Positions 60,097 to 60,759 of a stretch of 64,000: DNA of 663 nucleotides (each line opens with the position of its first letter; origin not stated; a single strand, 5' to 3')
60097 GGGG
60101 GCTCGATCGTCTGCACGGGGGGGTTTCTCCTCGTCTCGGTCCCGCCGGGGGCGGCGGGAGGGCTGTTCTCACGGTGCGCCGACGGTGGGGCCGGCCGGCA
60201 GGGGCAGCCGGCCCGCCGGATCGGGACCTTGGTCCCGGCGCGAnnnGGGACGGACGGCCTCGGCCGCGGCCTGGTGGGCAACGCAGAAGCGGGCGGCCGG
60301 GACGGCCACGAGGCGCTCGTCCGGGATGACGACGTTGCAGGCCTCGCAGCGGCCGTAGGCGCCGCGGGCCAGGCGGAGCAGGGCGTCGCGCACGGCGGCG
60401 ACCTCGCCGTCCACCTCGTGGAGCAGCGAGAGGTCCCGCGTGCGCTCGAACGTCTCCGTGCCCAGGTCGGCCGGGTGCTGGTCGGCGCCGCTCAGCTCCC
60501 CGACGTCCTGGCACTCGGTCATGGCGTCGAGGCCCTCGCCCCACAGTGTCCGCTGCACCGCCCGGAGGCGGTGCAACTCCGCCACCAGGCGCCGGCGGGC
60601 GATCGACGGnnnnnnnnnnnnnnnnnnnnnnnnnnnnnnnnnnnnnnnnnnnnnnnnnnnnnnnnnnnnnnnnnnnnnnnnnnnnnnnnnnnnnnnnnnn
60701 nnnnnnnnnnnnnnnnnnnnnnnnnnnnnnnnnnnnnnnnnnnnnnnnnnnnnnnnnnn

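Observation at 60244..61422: Rv0079-like hibernation factor fused in frame to a TraR/DksA zinc finger (Cys3-His variant)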

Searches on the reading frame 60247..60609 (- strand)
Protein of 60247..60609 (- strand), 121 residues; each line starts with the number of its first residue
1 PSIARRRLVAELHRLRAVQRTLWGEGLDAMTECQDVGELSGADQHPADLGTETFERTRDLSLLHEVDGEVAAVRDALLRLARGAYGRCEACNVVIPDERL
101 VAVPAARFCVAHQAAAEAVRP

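Call 33: find_homologous_proteins(query=window:60247-60609:-, max_evalue=0.001)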
Query window:60247-60609:- (121 aa): 182 proteins with E <= 0.001 among 354 candidates; the best 120 are listed.
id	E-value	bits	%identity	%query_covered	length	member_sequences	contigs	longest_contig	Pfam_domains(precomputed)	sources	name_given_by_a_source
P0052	4.6e-40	154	67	85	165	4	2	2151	PF01258.24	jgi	jgi:RNA polymerase-binding transcription factor DksA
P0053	1.9e-39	152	66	98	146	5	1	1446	PF01258.24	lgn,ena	-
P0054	2.0e-39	152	67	98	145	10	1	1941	PF01258.24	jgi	jgi:RNA polymerase-binding transcription factor DksA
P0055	4.4e-39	151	65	85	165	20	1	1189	PF01258.24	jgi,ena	-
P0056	9.4e-38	147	66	98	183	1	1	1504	PF01258.24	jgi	jgi:RNA polymerase-binding transcription factor DksA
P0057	1.5e-37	146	63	86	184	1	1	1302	PF01258.24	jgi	jgi:RNA polymerase-binding transcription factor DksA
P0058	1.3e-36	143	62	84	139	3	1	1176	PF01258.24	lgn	-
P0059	1.1e-35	140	63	84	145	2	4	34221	PF01258.24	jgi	jgi:RNA polymerase-binding transcription factor DksA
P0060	2.1e-34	136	62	96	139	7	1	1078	PF01258.24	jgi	jgi:RNA polymerase-binding transcription factor DksA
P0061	3.5e-34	135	62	90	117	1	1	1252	PF01258.24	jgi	jgi:RNA polymerase-binding transcription factor DksA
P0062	8.0e-33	131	64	83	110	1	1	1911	PF01258.24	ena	-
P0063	1.7e-32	130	61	93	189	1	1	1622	PF16321.11,PF01258.24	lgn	-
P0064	2.0e-32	130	58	98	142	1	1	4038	PF01258.24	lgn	-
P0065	2.1e-32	130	58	97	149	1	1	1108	PF01258.24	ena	-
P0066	6.7e-32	128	58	95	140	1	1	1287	PF01258.24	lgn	-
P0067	2.3e-31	126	58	96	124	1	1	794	PF01258.24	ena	-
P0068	2.4e-31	126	57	95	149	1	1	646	PF01258.24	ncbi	-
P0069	6.0e-31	125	57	97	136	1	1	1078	PF01258.24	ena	-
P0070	6.7e-31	125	56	96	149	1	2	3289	PF01258.24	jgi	jgi:RNA polymerase-binding transcription factor DksA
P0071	6.7e-31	125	57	95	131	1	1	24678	PF01258.24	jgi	jgi:RNA polymerase-binding transcription factor DksA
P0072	9.2e-31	124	57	95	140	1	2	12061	PF01258.24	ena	-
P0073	1.3e-30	124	56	95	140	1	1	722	PF01258.24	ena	-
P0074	1.5e-30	124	57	95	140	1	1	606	PF01258.24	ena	-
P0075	1.5e-30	124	58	98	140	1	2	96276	PF01258.24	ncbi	ncbi:MAG: TraR/DksA C4-type zinc finger protein [Acidimicrobiales bacterium]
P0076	1.6e-30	124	57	95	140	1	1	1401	PF01258.24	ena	-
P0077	1.6e-30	124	58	94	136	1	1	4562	PF01258.24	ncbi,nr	ncbi:MAG TPA: TraR/DksA C4-type zinc finger protein [Acidimicrobiales bacterium]|nr:TraR/DksA C4-typ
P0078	1.7e-30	124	58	93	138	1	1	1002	PF01258.24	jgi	jgi:RNA polymerase-binding transcription factor DksA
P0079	1.7e-30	124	57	95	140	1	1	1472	PF01258.24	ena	-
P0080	1.7e-30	124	57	95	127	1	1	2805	PF01258.24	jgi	jgi:RNA polymerase-binding transcription factor DksA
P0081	1.8e-30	124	56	96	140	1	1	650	PF01258.24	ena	-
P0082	2.0e-30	123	56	95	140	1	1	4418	PF01258.24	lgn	-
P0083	2.0e-30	123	57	95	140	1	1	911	PF01258.24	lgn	-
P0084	2.2e-30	123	57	95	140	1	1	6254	PF01258.24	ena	-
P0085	2.2e-30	123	56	95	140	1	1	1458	PF01258.24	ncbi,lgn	-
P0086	2.2e-30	123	57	96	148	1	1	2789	PF01258.24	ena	-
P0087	2.4e-30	123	56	96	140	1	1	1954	PF01258.24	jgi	jgi:RNA polymerase-binding transcription factor DksA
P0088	2.4e-30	123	56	96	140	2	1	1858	PF01258.24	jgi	jgi:RNA polymerase-binding transcription factor DksA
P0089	2.5e-30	123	57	95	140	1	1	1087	PF01258.24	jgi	jgi:RNA polymerase-binding transcription factor DksA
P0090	3.1e-30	123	57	94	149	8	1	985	PF01258.24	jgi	jgi:YteA family regulatory protein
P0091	3.2e-30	123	57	95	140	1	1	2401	PF01258.24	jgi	jgi:RNA polymerase-binding transcription factor DksA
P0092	3.6e-30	123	56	95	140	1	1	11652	PF01258.24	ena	-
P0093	3.7e-30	122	57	96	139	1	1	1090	PF01258.24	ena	-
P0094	3.8e-30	122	56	96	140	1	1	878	PF01258.24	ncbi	-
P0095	4.1e-30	122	57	96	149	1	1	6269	PF01258.24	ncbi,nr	ncbi:MAG TPA: TraR/DksA C4-type zinc finger protein [Acidimicrobiales bacterium]|nr:TraR/DksA C4-typ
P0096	4.5e-30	122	55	95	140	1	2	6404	PF01258.24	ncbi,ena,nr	ncbi:MAG TPA: TraR/DksA C4-type zinc finger protein [Acidimicrobiales bacterium]|nr:TraR/DksA C4-typ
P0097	4.9e-30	122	55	96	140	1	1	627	PF01258.24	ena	-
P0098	5.2e-30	122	56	97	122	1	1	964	PF01258.24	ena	-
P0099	5.2e-30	122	56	95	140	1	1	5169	PF01258.24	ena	-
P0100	6.1e-30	122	57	94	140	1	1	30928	PF01258.24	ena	-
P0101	6.3e-30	122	55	95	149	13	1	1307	PF01258.24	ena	-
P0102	6.5e-30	122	56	95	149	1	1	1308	PF01258.24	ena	-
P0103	6.6e-30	122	55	96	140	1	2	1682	PF01258.24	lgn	-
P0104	7.0e-30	122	56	94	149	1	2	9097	PF01258.24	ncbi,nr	ncbi:MAG: TraR/DksA C4-type zinc finger protein [Actinomycetota bacterium]|nr:TraR/DksA C4-type zinc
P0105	7.0e-30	122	56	93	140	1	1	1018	PF01258.24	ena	-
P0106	7.6e-30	121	55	95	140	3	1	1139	PF01258.24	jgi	jgi:RNA polymerase-binding transcription factor DksA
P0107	8.2e-30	121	55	96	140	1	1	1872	PF01258.24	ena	-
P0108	8.9e-30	121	56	96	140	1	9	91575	PF01258.24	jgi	jgi:YteA family regulatory protein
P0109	8.9e-30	121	57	95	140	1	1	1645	PF01258.24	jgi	jgi:YteA family regulatory protein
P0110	9.2e-30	121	57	95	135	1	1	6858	PF01258.24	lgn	-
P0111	9.3e-30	121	55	96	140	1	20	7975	PF01258.24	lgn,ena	-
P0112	9.7e-30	121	57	95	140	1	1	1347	PF01258.24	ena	-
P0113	9.8e-30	121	56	94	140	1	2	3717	PF01258.24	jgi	jgi:RNA polymerase-binding transcription factor DksA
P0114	9.9e-30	121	56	95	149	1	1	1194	PF01258.24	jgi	jgi:RNA polymerase-binding transcription factor DksA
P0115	1.0e-29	121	56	95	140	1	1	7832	PF01258.24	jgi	jgi:RNA polymerase-binding transcription factor DksA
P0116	1.0e-29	121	56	95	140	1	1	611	PF01258.24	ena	-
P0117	1.3e-29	121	57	94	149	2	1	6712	PF01258.24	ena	-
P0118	1.3e-29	121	56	95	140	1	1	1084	PF01258.24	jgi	jgi:RNA polymerase-binding transcription factor DksA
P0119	1.4e-29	121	57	95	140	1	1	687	PF01258.24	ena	-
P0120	1.6e-29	120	56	95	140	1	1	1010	PF01258.24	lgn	-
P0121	1.7e-29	120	55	94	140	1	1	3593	PF01258.24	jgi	jgi:RNA polymerase-binding transcription factor DksA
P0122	1.7e-29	120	56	95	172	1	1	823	PF01258.24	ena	-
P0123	1.9e-29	120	56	95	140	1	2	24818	PF01258.24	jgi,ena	-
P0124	2.0e-29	120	56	94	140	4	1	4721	PF01258.24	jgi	jgi:RNA polymerase-binding transcription factor DksA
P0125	2.0e-29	120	54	96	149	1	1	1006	PF01258.24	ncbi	-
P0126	2.3e-29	120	55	95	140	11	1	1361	PF01258.24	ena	-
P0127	2.5e-29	120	55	95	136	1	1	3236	PF01258.24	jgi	jgi:RNA polymerase-binding transcription factor DksA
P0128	3.3e-29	119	56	95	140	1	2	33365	PF01258.24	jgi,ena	-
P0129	3.6e-29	119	59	97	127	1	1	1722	PF01258.24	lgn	-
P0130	3.8e-29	119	59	97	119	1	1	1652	PF01258.24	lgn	-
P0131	4.3e-29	119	57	94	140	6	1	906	PF01258.24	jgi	jgi:RNA polymerase-binding transcription factor DksA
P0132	4.5e-29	119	53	96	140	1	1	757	PF01258.24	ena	-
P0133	4.6e-29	119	55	95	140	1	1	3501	PF01258.24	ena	-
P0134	4.9e-29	119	57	94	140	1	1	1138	PF01258.24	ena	-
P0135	5.3e-29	119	55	95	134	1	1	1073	PF01258.24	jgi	-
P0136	5.3e-29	119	56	94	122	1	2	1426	PF01258.24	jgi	jgi:RNA polymerase-binding transcription factor DksA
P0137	7.0e-29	118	54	96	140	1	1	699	PF01258.24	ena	-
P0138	9.5e-29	118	55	94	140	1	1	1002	PF01258.24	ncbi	-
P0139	1.0e-28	118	56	97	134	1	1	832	PF01258.24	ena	-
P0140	1.8e-28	117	54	94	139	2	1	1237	PF01258.24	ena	-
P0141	2.0e-28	117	54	94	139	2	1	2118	PF01258.24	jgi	-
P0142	2.6e-28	117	54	96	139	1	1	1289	PF01258.24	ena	-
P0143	5.4e-28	116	58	94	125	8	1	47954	PF01258.24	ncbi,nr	ncbi:MAG: hypothetical protein QOH36_482 [Actinomycetota bacterium]|nr:hypothetical protein [Actinom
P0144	1.2e-27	114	58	94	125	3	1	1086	PF01258.24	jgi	-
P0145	1.7e-27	114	55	91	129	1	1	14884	PF01258.24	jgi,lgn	jgi:RNA polymerase-binding transcription factor DksA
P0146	2.1e-27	114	56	97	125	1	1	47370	PF01258.24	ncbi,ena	-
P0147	4.1e-27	113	65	69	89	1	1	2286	PF01258.24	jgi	jgi:RNA polymerase-binding transcription factor DksA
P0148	5.6e-27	112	56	97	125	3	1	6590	PF01258.24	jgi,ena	-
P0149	5.8e-27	112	54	97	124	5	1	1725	PF01258.24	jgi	jgi:RNA polymerase-binding transcription factor DksA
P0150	7.6e-27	112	55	100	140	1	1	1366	PF01258.24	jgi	jgi:RNA polymerase-binding transcription factor DksA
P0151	7.9e-27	112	53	92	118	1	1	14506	PF01258.24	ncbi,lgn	-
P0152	9.2e-27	112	60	72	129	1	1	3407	PF01258.24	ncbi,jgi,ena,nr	ncbi:MAG: TraR/DksA C4-type zinc finger protein [Acidimicrobiia bacterium]|nr:TraR/DksA C4-type zinc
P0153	9.6e-27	111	56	94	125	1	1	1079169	PF01258.24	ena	-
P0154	1.0e-26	111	56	94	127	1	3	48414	PF01258.24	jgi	jgi:RNA polymerase-binding transcription factor DksA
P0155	1.4e-26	111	53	95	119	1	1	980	PF01258.24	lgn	-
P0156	1.7e-26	111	56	94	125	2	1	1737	PF01258.24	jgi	jgi:DnaK suppressor protein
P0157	2.4e-26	110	50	97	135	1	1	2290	PF01258.24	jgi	-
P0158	2.5e-26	110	55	94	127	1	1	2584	PF01258.24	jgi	jgi:RNA polymerase-binding transcription factor DksA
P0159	5.4e-26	109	50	94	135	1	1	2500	PF01258.24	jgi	-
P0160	7.4e-26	109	55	94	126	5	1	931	PF01258.24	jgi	jgi:DnaK suppressor protein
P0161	8.3e-26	108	54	85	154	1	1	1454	PF01258.24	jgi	-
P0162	1.1e-25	108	59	94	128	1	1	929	PF01258.24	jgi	jgi:DnaK suppressor protein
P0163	1.2e-25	108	55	97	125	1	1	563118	PF01258.24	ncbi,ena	-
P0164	1.4e-25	108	54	94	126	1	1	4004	PF01258.24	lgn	-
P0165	2.0e-25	107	56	66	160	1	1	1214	PF01258.24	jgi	jgi:RNA polymerase-binding transcription factor DksA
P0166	2.0e-25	107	51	94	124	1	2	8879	PF01258.24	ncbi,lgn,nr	ncbi:MAG: TraR/DksA C4-type zinc finger protein [Actinomycetota bacterium]|nr:TraR/DksA C4-type zinc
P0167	2.3e-25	107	54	94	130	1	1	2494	PF01258.24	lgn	-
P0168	2.4e-25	107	59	71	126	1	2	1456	PF01258.24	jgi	jgi:DnaK suppressor protein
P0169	3.6e-25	106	64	67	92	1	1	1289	PF01258.24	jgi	jgi:RNA polymerase-binding transcription factor DksA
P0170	4.2e-25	106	55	94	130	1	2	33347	PF01258.24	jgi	jgi:DnaK suppressor protein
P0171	4.6e-25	106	54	94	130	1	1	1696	PF01258.24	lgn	-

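Call 49: search_solved_structures(query=A3, max_evalue=1, show_alignments=5)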
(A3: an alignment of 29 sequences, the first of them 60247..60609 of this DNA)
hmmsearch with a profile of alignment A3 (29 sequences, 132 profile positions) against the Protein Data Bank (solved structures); distinct sequences matched with E-value up to 1: 13.
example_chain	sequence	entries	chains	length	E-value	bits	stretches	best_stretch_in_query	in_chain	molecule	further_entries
6ptg_A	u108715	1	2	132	4.5e-22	81.7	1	9-120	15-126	DnaK Suppressor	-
4ijj_A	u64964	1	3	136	6.5e-13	52.1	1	36-125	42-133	Putative C4-type zinc finger protein, DksA/TraR family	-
2kq9_A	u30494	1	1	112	8.8e-12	48.4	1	65-116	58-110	DnaK suppressor protein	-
1tjl_A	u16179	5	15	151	8.6e-10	42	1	71-123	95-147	DnaK suppressor protein | RNA polymerase-binding transcription factor DksA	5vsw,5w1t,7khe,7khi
2kgo_A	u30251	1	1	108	1.2e-08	38.3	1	61-122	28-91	Uncharacterized protein ybiI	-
5w1s_M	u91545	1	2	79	7.2e-08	35.7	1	89-126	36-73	Protein TraR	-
6n57_M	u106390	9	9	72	1.2e-07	35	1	89-124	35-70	Protein TraR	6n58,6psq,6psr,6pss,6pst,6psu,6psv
2lo2_A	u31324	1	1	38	0.15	15.3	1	83-105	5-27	SAGA-associated factor 11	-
3jsv_C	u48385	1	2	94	0.35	14.1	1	2-86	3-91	NF-kappa-B essential modulator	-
3m99_B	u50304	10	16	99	0.48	13.7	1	82-105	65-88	SAGA-associated factor 11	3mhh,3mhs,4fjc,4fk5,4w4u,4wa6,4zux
1l8d_A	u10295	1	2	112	0.77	13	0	63-101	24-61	DNA double-strand break repair rad50 ATPase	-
2zvo_B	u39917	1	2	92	0.81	12.9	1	1-85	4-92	NF-kappa-B essential modulator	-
3f89_A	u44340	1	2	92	0.97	12.7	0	2-85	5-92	NF-kappa-B essential modulator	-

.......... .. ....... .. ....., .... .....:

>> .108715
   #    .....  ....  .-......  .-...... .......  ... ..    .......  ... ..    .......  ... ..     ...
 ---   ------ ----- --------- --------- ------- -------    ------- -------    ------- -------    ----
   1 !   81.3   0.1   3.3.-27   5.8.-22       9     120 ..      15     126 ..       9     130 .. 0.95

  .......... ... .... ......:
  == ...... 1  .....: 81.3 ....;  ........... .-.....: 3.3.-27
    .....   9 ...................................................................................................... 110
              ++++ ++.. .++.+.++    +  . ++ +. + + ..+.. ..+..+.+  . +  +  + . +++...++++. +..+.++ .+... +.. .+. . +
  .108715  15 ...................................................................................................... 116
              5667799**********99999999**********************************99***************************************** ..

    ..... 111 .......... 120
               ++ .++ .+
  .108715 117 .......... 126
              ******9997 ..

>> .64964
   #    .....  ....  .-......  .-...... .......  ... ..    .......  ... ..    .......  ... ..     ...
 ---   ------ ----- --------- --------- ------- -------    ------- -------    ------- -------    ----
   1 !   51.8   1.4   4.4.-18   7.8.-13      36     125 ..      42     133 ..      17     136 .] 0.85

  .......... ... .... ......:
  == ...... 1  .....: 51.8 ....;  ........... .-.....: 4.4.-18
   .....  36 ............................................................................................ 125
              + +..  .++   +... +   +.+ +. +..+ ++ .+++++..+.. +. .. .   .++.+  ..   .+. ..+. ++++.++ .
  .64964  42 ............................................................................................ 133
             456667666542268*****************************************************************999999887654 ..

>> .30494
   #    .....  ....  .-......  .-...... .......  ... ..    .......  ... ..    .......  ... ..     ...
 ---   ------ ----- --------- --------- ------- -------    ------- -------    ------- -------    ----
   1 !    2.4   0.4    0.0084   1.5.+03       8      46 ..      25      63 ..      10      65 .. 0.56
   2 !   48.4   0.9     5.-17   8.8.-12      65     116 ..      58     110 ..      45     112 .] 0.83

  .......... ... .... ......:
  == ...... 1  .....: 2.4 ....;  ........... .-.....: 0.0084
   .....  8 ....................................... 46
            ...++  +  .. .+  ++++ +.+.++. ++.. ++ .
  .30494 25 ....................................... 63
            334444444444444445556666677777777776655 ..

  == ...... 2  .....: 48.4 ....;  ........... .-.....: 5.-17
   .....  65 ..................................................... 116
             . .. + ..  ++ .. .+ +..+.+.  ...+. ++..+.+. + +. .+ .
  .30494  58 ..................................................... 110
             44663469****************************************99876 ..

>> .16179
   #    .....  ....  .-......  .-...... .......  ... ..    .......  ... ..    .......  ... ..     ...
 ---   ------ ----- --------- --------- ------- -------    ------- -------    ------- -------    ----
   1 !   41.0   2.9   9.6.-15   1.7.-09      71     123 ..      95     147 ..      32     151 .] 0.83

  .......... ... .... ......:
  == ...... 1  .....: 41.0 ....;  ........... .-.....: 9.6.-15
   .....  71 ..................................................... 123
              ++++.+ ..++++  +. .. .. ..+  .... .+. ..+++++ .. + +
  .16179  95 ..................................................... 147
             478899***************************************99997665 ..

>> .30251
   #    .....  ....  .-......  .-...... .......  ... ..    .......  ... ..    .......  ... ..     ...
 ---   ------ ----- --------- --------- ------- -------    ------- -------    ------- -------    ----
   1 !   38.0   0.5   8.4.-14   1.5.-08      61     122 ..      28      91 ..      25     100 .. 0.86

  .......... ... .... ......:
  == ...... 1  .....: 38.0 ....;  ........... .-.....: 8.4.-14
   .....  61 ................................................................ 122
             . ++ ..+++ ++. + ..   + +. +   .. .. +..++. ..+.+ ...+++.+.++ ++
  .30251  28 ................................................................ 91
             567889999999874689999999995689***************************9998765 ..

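Call 50: find_encoding_contigs(protein=P0153, flank=5000, max_places=1)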
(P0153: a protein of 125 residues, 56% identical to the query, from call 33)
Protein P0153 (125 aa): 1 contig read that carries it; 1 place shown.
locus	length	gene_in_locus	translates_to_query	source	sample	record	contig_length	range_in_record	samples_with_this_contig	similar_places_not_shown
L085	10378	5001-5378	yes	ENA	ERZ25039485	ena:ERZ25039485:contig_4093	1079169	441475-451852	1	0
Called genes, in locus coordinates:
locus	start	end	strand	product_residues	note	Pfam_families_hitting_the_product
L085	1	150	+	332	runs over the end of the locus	-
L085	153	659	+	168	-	-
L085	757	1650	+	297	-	PF09924:LPG_synthase_C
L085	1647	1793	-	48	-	PF08338:DUF1731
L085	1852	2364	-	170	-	PF01370:Epimerase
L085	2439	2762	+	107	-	PF01022:HTH_5, PF12840:HTH_20, PF12802:MarR_2 (faint)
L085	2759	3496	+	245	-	PF09844:DUF2071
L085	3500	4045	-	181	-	PF10604:Polyketide_cyc2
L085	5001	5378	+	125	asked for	PF01258:zf-dskA_traR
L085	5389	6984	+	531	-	PF03109:ABC1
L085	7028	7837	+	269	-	PF00561:Abhydrolase_1, PF12146:Hydrolase_4, PF12697:Abhydrolase_6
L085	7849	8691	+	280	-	PF13452:FAS1_DH_region (faint), PF22622:MFE-2_hydrat-2_N (weak), PF01575:MaoC_dehydratas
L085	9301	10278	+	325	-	PF01148:CTP_transf_1 (faint)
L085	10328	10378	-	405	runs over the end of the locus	PF01548:DEDD_Tnp_IS110, PF02371:Transposase_20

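Call 51: find_encoding_contigs(protein=P0075, flank=5000, max_places=1)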
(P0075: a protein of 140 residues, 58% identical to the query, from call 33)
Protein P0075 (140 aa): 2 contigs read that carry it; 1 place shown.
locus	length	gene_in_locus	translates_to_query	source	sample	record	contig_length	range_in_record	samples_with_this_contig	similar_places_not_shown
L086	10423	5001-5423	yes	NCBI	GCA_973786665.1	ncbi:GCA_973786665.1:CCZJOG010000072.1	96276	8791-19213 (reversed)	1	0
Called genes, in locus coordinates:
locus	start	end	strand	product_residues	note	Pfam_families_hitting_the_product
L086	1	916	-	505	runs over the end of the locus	-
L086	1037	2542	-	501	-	PF01569:PAP2 (weak), PF22778:VCPO_2nd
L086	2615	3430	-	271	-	PF10517:DM13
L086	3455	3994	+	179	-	-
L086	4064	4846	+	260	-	PF13489:Methyltransf_23, PF08241:Methyltransf_11, PF08242:Methyltransf_12, PF13649:Methyltransf_25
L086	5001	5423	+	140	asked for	PF01258:zf-dskA_traR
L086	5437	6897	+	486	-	PF03109:ABC1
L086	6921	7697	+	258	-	PF12146:Hydrolase_4, PF00561:Abhydrolase_1, PF12697:Abhydrolase_6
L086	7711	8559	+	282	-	PF13452:FAS1_DH_region, PF22622:MFE-2_hydrat-2_N, PF01575:MaoC_dehydratas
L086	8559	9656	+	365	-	PF02597:ThiS, PF01148:CTP_transf_1 (weak)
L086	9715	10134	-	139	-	PF09055:Sod_Ni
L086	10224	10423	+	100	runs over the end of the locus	PF00717:Peptidase_S24 (weak), PF10502:Peptidase_S26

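Call 52: find_encoding_contigs(protein=P0059, flank=5000, max_places=1)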
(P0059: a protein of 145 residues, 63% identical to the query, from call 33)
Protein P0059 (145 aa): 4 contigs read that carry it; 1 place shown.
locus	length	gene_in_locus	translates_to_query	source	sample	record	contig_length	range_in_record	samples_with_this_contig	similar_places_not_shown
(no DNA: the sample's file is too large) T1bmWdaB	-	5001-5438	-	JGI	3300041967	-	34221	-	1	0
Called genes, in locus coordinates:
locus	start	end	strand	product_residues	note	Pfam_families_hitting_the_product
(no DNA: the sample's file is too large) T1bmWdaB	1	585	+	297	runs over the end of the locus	PF01553:Acyltransferase, PF03982:DAGAT (weak)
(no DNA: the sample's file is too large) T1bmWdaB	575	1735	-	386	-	PF02812:ELFV_dehydrog_N, PF00208:ELFV_dehydrog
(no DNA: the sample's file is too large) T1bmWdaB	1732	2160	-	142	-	PF00571:CBS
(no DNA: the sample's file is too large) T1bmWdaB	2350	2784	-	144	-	PF00571:CBS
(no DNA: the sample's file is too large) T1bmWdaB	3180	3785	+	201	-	PF01895:PhoU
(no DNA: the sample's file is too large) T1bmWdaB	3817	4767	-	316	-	PF00582:Usp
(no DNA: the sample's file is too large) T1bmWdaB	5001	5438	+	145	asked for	PF01258:zf-dskA_traR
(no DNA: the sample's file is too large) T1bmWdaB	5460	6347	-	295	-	PF00582:Usp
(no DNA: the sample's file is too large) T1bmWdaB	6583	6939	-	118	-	PF13560:HTH_31, PF01381:HTH_3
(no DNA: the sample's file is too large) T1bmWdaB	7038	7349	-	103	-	-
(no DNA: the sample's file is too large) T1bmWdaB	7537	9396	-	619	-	PF01012:ETF, PF00766:ETF_alpha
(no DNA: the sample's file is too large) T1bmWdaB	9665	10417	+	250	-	PF01988:VIT1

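Call 72: predict_structure(alignment_id=A3)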
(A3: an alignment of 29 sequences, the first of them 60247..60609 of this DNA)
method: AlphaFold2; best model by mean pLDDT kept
length: 121 residues; sequences in the alignment: 29
mean_pLDDT: 81.9   pTM: 0.67
mean pLDDT of the five models: 81.9, 81.1, 80.5, 79.7, 79.5
residues with pLDDT >= 90: 72; 70-90: 19; 50-70: 18; < 50: 12
segments of 3 or more residues with pLDDT < 50: 30-39
pLDDT, mean of each block of 10 residues (from residue 1): 90 94 68 46 54 78 93 95 94 94 93 87 49
secondary structure, 60 per line:
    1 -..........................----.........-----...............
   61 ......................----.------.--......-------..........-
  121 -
elements in order: H2-27 H32-40 H46-82 H97-102 H110-119
